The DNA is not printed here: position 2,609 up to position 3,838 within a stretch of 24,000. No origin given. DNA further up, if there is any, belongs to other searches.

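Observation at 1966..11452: Nine-gene oxidative sugar/sugar-acid operon fusing DgoK-DgoA to an IlvD/Edd dehydratase and a DHDPS-family enzyme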

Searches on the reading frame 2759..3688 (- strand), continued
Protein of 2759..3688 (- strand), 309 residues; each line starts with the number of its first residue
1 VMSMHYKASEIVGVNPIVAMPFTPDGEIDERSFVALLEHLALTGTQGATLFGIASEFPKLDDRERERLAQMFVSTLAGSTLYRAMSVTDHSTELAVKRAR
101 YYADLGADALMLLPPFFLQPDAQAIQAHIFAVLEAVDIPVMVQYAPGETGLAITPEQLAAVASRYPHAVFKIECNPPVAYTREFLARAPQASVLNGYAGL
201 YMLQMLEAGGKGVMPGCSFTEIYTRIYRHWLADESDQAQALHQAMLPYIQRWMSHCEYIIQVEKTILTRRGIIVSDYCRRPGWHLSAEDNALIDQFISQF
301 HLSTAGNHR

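Call 82: find_encoding_contigs(protein=P0135, flank=8000, max_places=3)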
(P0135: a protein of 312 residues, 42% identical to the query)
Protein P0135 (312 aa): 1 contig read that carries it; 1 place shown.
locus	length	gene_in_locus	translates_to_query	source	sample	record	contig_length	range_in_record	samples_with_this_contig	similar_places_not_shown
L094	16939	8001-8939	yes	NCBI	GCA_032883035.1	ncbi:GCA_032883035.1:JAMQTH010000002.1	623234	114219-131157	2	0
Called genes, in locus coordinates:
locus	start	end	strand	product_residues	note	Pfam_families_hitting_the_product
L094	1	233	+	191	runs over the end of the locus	PF04290:DctQ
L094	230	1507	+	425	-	PF06808:DctM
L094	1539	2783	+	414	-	PF02788:RuBisCO_large_N, PF00016:RuBisCO_large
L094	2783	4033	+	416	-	PF07005:SBD_N, PF17042:NBD_C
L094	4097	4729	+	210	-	PF14030:DUF4245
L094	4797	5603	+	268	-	PF01738:DLH (weak)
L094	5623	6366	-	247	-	PF09339:HTH_IclR, PF12802:MarR_2 (weak), PF25213:HVO_A0261_N, PF01614:IclR_C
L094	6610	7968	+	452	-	PF07690:MFS_1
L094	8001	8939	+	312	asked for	PF00701:DHDPS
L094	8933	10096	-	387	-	PF01594:AI-2E_transport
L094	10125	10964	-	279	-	PF00106:adh_short, PF01370:Epimerase (weak), PF08659:KR (weak), PF13561:adh_short_C2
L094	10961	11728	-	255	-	PF00106:adh_short, PF01370:Epimerase, PF03435:Sacchrp_dh_NADP (weak), PF08659:KR, PF23441:SDR (weak), PF13561:adh_short_C2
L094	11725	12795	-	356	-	PF01073:3Beta_HSD, PF01370:Epimerase, PF04321:RmlD_sub_bind, PF13460:NAD_binding_10, PF16363:GDP_Man_Dehyd, PF07993:NAD_binding_4 (weak)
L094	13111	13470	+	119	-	-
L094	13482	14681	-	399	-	PF00067:p450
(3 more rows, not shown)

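Call 83: find_encoding_contigs(protein=P0138, flank=8000, max_places=2)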
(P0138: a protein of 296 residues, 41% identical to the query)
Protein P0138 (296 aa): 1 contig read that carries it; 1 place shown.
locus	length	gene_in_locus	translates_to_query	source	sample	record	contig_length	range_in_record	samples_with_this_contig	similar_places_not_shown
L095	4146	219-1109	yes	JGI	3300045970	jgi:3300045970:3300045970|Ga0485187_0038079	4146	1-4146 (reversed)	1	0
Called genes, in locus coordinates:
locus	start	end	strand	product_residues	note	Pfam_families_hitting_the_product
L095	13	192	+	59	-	-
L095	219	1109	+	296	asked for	PF00701:DHDPS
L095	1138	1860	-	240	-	PF00392:GntR, PF07729:FCD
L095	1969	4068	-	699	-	-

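Call 84: find_encoding_contigs(protein=P0141, flank=8000, max_places=2)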
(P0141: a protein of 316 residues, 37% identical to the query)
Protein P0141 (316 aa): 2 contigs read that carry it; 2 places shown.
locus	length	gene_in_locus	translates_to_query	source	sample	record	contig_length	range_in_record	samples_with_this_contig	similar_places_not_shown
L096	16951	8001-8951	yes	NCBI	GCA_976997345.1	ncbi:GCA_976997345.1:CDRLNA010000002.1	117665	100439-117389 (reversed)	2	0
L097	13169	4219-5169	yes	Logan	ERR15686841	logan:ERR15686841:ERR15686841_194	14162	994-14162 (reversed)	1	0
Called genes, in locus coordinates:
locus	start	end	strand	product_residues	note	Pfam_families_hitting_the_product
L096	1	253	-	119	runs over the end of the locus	-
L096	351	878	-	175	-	-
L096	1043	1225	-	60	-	PF07411:DUF1508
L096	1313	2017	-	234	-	PF02586:SRAP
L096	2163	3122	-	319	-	PF00389:2-Hacid_dh, PF07991:KARI_N (faint), PF02826:2-Hacid_dh_C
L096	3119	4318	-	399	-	PF00155:Aminotran_1_2, PF01041:DegT_DnrJ_EryC1 (weak)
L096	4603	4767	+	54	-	-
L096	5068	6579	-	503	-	PF00171:Aldedh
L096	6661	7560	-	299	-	PF00701:DHDPS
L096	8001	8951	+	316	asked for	PF00701:DHDPS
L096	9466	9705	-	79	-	-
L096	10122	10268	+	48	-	-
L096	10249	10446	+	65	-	PF09339:HTH_IclR (weak)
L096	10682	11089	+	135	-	PF09339:HTH_IclR, PF12802:MarR_2, PF25213:HVO_A0261_N (weak), PF01047:MarR, PF13545:HTH_Crp_2 (weak), PF01978:TrmB (faint)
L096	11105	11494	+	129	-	PF01614:IclR_C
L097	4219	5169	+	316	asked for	PF00701:DHDPS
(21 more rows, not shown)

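Call 85: find_encoding_contigs(protein=P0128, flank=8000, max_places=2)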
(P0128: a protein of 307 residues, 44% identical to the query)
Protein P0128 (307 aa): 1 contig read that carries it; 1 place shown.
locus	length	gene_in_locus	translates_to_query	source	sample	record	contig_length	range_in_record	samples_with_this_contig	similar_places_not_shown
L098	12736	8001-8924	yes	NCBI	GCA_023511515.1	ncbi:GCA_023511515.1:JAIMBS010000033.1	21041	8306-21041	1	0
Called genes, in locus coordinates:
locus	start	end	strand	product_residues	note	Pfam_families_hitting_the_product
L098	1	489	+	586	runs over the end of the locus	PF01229:Glyco_hydro_39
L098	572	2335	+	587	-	PF02837:Glyco_hydro_2_N, PF22666:Glyco_hydro_2_N2, PF00703:Glyco_hydro_2, PF02836:Glyco_hydro_2_C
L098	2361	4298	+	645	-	PF01229:Glyco_hydro_39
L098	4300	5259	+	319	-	PF12840:HTH_20 (weak), PF01022:HTH_5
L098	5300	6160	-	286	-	PF12833:HTH_18, PF00165:HTH_AraC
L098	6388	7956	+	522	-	-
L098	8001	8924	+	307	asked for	PF00701:DHDPS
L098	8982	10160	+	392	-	PF02746:MR_MLE_N, PF13378:MR_MLE_C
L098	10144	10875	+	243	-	PF00106:adh_short, PF08659:KR, PF13561:adh_short_C2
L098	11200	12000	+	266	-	PF25182:NonGDSL (weak), PF13472:Lipase_GDSL_2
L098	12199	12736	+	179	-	PF04185:Phosphoesterase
